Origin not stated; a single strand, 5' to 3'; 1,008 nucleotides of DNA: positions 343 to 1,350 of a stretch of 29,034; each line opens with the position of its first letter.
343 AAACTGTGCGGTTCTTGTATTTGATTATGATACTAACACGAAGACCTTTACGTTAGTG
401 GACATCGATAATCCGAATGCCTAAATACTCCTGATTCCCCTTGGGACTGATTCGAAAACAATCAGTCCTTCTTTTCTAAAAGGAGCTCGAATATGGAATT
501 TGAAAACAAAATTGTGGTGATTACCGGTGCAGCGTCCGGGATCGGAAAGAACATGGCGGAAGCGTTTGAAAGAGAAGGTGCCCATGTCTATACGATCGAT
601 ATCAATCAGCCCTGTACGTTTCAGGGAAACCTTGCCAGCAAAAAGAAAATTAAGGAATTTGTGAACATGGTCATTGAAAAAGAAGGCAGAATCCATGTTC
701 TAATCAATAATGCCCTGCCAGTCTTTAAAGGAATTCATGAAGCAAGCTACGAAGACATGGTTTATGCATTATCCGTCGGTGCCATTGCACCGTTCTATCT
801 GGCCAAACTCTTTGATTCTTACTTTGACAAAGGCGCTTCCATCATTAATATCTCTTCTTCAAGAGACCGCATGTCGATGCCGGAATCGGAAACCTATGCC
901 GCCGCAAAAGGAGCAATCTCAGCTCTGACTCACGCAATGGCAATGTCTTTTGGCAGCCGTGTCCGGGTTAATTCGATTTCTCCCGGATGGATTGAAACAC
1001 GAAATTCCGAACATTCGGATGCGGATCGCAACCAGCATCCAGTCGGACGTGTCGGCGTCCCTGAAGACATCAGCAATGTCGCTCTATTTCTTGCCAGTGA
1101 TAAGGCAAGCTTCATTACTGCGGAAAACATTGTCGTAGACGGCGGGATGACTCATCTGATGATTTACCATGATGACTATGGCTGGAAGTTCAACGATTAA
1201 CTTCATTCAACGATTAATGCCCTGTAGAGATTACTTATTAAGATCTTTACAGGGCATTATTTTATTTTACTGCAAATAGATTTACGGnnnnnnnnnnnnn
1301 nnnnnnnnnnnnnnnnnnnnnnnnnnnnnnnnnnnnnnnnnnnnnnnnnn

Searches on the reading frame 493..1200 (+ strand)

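Call 66: search_protein_families(library=pfam, proteins=[window:493-1200:+], max_evalue=0.01)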
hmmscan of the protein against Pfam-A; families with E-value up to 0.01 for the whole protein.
window:493-1200:+ (235 aa): 5 families
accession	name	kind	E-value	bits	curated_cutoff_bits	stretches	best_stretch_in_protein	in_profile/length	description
PF13561.12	adh_short_C2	-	1.2e-48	166.2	27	1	12-220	1-236/236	Enoyl-(Acyl carrier protein) reductase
PF00106.31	adh_short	-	1.9e-30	106.3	26.6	1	6-178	1-193/195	short chain dehydrogenase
PF23441.1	SDR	-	6.3e-09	36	27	1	63-219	86-255/258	SDR-like rossmann domain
PF01370.27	Epimerase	-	0.00011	22.2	20.9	1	8-157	1-164/240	NAD dependent epimerase/dehydratase family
PF08659.16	KR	-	0.0053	17.1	22.6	0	44-149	59-163/180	KR domain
